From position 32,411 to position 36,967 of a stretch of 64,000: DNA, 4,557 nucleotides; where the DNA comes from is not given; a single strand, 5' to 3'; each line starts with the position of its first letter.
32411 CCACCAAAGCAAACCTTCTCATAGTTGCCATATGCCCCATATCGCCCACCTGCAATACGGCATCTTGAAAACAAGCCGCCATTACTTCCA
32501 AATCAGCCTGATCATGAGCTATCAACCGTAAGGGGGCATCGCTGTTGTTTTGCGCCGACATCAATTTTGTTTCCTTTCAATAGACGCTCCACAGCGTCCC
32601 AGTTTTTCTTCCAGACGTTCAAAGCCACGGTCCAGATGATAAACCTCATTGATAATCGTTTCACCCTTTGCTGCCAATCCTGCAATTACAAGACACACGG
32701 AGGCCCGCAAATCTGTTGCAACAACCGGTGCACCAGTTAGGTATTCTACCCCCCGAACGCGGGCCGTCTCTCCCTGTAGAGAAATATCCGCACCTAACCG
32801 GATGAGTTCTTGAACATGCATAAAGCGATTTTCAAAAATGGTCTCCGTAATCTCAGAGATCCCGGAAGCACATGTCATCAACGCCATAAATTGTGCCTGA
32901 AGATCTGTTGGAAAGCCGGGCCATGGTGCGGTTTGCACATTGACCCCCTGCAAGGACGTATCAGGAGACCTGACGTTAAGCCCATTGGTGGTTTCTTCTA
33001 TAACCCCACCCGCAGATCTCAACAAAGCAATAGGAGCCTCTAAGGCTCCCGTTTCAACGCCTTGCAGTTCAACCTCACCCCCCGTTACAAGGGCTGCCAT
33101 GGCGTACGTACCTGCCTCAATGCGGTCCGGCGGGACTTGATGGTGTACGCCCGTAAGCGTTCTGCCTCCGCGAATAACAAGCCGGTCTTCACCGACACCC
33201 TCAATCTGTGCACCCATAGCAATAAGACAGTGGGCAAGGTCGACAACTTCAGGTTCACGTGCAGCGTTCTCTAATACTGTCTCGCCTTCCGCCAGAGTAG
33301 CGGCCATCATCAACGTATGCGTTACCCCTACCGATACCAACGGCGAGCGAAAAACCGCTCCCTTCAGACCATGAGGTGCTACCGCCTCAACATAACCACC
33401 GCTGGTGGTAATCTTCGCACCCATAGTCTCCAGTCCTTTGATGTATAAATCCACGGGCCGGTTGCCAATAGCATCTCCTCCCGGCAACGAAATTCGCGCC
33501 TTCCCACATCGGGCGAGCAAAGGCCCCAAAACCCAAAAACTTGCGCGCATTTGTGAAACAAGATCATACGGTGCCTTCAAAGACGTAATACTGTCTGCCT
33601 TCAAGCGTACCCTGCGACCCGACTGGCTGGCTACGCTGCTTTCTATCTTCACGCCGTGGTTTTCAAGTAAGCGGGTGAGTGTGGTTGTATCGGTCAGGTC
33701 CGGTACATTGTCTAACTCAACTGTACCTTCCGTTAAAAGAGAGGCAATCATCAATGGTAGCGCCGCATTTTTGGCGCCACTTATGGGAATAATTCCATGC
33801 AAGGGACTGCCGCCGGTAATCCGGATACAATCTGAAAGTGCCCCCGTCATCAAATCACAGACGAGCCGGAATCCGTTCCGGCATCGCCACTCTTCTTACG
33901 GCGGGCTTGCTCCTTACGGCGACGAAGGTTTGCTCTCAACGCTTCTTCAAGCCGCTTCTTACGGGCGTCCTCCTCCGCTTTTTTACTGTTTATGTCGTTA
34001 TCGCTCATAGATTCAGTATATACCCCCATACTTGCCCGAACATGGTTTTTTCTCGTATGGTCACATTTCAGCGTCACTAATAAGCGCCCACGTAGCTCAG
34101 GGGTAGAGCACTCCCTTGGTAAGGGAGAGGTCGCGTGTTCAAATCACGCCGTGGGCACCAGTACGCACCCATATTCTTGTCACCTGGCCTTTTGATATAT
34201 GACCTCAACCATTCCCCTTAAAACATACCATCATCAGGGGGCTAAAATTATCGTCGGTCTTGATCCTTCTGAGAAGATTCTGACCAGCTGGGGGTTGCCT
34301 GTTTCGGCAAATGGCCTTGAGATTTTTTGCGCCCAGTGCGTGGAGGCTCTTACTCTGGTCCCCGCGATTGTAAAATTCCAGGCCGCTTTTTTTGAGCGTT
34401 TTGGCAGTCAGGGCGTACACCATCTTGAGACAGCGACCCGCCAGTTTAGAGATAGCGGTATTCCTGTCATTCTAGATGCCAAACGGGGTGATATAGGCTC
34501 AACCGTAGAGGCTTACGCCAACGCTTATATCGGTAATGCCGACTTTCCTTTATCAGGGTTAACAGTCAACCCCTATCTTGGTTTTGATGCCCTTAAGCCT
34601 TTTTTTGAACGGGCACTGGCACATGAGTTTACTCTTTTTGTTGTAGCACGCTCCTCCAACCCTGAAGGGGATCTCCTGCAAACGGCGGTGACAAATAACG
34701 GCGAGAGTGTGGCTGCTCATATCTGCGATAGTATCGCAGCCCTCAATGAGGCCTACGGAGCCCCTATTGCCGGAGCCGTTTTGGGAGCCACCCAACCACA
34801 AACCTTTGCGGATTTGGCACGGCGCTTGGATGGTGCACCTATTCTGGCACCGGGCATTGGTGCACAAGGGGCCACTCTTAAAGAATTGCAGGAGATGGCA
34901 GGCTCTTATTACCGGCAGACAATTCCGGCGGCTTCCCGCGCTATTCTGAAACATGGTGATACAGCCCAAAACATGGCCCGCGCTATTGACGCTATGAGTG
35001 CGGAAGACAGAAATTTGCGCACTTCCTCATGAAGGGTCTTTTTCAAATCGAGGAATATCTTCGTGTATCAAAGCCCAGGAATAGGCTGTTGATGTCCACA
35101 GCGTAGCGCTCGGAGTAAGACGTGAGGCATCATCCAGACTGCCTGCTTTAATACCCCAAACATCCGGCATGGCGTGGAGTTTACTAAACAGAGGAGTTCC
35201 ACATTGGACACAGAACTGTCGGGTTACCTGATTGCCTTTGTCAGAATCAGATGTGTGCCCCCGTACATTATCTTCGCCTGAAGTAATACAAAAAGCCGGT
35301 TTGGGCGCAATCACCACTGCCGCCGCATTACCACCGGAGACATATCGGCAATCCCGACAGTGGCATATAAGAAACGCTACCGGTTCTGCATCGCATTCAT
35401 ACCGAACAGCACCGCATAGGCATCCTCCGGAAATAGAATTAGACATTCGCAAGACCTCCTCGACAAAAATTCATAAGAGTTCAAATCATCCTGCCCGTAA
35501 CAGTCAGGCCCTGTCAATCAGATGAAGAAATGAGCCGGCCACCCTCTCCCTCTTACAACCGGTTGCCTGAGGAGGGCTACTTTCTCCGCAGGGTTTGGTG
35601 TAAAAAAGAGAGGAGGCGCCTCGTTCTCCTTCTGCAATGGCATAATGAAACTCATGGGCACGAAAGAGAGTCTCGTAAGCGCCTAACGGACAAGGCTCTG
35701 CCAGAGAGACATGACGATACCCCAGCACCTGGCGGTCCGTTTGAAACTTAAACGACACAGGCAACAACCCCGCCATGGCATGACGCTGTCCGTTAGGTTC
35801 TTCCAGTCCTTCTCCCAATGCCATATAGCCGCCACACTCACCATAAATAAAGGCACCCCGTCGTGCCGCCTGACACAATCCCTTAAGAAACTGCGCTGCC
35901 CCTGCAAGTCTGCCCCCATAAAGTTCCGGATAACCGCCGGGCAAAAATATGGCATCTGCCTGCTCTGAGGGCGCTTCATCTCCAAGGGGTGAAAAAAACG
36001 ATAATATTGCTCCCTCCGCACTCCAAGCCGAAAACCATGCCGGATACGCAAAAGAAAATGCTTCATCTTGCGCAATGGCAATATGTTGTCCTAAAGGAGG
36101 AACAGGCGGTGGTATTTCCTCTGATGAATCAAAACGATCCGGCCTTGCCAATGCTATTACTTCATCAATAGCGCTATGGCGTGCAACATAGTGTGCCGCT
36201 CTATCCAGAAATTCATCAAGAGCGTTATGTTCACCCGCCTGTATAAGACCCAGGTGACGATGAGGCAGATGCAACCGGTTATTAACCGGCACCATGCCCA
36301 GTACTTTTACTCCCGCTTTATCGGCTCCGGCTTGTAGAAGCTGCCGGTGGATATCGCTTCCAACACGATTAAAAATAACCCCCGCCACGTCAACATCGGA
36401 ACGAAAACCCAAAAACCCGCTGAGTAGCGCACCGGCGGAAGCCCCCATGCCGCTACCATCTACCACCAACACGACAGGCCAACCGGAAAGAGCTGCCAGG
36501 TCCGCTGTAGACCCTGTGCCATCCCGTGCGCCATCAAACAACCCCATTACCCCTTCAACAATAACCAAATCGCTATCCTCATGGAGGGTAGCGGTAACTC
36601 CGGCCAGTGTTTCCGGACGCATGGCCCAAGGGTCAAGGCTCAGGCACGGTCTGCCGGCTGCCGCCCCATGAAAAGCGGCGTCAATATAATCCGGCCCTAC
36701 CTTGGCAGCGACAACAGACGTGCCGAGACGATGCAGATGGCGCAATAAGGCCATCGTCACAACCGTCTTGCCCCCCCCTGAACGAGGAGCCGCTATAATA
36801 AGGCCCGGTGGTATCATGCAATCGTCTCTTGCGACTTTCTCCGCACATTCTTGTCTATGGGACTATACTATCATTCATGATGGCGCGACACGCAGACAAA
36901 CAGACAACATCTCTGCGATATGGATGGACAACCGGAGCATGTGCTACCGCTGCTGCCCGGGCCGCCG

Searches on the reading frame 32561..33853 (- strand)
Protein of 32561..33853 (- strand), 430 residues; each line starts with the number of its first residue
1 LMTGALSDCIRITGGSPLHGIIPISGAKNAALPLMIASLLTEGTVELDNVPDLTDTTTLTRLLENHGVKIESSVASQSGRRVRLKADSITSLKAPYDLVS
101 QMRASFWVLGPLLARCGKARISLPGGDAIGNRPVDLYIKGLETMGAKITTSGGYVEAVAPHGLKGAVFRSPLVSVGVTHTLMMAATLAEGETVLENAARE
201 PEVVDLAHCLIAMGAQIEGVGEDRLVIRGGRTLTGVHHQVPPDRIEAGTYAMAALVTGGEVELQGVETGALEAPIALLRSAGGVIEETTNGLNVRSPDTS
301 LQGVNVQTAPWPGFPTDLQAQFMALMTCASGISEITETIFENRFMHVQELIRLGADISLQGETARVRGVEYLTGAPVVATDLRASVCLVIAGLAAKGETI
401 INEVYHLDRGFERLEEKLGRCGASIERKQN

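Call 89: search_protein_families(library=pfam, proteins=[window:32561-33853:-], max_evalue=0.00001)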
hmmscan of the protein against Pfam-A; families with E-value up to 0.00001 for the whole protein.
window:32561-33853:- (430 aa): 1 family
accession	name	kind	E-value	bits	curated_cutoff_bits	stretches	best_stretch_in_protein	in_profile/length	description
PF00275.25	EPSP_synthase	-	5.1e-106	355.3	22.8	1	13-418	2-417/417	EPSP synthase (3-phosphoshikimate 1-carboxyvinyltransferase)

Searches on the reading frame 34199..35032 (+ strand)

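Call 89: search_protein_families(library=pfam, proteins=[window:34199-35032:+], max_evalue=0.00001)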
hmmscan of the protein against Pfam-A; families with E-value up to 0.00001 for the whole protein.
window:34199-35032:+ (277 aa): 1 family
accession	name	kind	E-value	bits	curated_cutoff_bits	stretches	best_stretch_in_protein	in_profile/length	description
PF00215.30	OMPdecase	-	8.8e-27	94.9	27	1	16-260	2-219/221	Orotidine 5'-phosphate decarboxylase / HUMPS family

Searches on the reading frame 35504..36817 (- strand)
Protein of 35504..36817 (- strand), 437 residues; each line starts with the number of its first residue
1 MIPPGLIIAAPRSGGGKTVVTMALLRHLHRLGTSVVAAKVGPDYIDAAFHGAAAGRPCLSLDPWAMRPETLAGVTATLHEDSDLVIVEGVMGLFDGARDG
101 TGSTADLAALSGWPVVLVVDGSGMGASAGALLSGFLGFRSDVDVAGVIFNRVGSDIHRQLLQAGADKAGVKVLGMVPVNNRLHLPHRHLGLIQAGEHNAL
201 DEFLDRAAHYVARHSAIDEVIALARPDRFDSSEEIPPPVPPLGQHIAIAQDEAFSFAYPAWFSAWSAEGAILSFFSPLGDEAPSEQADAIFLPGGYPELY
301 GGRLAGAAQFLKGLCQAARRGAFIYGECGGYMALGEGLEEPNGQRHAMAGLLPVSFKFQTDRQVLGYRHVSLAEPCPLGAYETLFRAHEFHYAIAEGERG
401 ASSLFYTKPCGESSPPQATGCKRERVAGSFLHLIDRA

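Call 89: search_protein_families(library=pfam, proteins=[window:35504-36817:-], max_evalue=0.00001)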
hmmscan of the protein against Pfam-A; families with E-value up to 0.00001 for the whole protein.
window:35504-36817:- (437 aa): 3 families
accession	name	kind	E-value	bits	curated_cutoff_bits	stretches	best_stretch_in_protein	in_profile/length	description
PF07685.20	GATase_3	-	6.9e-29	101.3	27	1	246-434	2-190/196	CobB/CobQ-like glutamine amidotransferase domain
PF13500.12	AAA_26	-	8.1e-13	49.1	27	1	74-182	91-194/198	AAA domain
PF01656.29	CbiA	-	1.1e-12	48.4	25.4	1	6-188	1-122/125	CobQ/CobB/MinD/ParA nucleotide binding domain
